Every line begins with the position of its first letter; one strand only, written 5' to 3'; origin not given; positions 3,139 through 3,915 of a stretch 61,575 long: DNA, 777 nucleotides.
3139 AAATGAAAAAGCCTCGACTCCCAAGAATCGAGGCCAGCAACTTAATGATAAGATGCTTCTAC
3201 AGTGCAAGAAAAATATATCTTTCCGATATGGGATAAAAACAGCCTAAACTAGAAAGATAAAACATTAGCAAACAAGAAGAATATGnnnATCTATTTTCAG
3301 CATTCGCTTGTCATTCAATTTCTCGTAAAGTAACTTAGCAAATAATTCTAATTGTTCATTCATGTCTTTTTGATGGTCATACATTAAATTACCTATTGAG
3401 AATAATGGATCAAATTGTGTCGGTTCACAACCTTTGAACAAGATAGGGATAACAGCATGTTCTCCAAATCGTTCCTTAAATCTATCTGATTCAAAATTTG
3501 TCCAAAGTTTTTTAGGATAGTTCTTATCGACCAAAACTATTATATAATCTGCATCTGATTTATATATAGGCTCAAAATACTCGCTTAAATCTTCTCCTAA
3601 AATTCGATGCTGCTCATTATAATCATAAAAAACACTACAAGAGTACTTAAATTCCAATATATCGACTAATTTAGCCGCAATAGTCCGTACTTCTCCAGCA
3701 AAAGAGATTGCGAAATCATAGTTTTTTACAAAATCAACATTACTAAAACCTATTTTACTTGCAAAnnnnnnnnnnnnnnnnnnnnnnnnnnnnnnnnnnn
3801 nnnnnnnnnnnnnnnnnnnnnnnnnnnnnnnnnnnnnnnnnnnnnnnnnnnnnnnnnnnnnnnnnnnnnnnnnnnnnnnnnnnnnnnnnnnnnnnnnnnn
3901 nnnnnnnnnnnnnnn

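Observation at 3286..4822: Stand-alone P-loop ATPase fused to a C-terminal TIR domain, with its own palindromic promoter and terminator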

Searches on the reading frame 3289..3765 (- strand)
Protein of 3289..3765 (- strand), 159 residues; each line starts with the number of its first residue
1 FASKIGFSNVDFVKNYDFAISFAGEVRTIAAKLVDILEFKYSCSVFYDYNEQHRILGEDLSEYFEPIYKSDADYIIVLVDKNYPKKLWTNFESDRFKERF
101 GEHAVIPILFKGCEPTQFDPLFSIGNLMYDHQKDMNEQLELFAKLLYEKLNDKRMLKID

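Call 52: predict_structure(alignment_id=A2)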
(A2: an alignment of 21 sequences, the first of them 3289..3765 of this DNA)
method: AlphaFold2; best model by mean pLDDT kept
length: 159 residues; sequences in the alignment: 21
mean_pLDDT: 83.6   pTM: 0.80
mean pLDDT of the five models: 83.6, 78.8, 78.8, 78.4, 77.8
residues with pLDDT >= 90: 72; 70-90: 62; 50-70: 15; < 50: 10
segments of 3 or more residues with pLDDT < 50: 1-7, 9-11
pLDDT, mean of each block of 10 residues (from residue 1): 43 77 84 96 88 61 83 92 79 89 92 85 88 97 97 86
secondary structure, 60 per line:
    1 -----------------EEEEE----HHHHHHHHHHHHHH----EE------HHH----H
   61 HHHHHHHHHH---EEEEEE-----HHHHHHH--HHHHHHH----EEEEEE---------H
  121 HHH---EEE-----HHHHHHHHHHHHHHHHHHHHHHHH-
elements in order: E18-22 H27-40 H60-70 E74-79 H85-91 H94-100 E105-110 H120-123 E127-129 H135-158

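Call 57: fold_search(model_id=the predicted structure, library=pdb)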
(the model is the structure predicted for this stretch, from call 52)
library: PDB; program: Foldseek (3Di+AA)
matches with E <= 10: 1486; with E <= 0.001: 23
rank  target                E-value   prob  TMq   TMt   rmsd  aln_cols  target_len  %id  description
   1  4c7m_A                2.0e-05  1.00  0.54  0.64   4.7       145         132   22  The crystal structure of TcpB or BtpA TIR domain (released 2013-12-04)
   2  4c7m_B                2.4e-05  1.00  0.54  0.65   4.0       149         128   20  The crystal structure of TcpB or BtpA TIR domain (released 2013-12-04)
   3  7uxr_A                4.8e-05  1.00  0.52  0.58   5.0       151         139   24  Crystal structure of the BtTir TIR domain (released 2022-09-07)
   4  4c7m_C                7.1e-05  1.00  0.49  0.61   5.7       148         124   19  The crystal structure of TcpB or BtpA TIR domain (released 2013-12-04)
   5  4c6r_A                9.8e-05  1.00  0.56  0.56   6.0       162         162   19  Crystal structure of the TIR domain from the Arabidopsis Thaliana disease resistance protein RPS4 (released 2014-05-28)
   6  4lqc_A                1.1e-04  1.00  0.51  0.62   5.6       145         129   19  The crystal structures of the Brucella protein TcpB and the TLR adaptor protein TIRAP show structural differences in m (released 2013-12-04)
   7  4lzp_D                1.7e-04  1.00  0.55  0.65   3.9       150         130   20  Structure of the TIR domain of the immunosuppressor BtpA from Brucella (released 2013-11-06)
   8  3h16_A                1.7e-04  1.00  0.47  0.53   5.8       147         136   20  Crystal structure of a bacteria TIR domain, PdTIR from Paracoccus denitrificans (released 2009-06-16)
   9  3h16_B                2.0e-04  1.00  0.48  0.55   5.2       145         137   19  Crystal structure of a bacteria TIR domain, PdTIR from Paracoccus denitrificans (released 2009-06-16)
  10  4lqc_B                2.1e-04  1.00  0.55  0.64   4.0       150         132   21  The crystal structures of the Brucella protein TcpB and the TLR adaptor protein TIRAP show structural differences in m (released 2013-12-04)
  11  9lmr_A                2.9e-04  1.00  0.55  0.32   5.1       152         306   18  Cryo-EM structure of TIR-STING/c-di-GMP complex fiber (released 2025-08-27)
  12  9lmq_B                2.9e-04  1.00  0.52  0.30   5.6       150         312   17  Cryo-EM structure of TIR-STING/c-di-GMP complex (released 2025-08-27)
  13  3h16_D                2.9e-04  1.00  0.48  0.56   5.2       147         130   17  Crystal structure of a bacteria TIR domain, PdTIR from Paracoccus denitrificans (released 2009-06-16)
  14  3vbc                  3.5e-04  1.00  0.49  0.55   5.6       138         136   14  Crystal Structure of iL-17 receptor B SEFIR domain (released 2013-02-06)
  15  7uwg_A                3.7e-04  1.00  0.52  0.59   4.9       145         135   22  The crystal structure of the TIR domain-containing protein from Acinetobacter baumannii (AbTir) (released 2022-09-07)
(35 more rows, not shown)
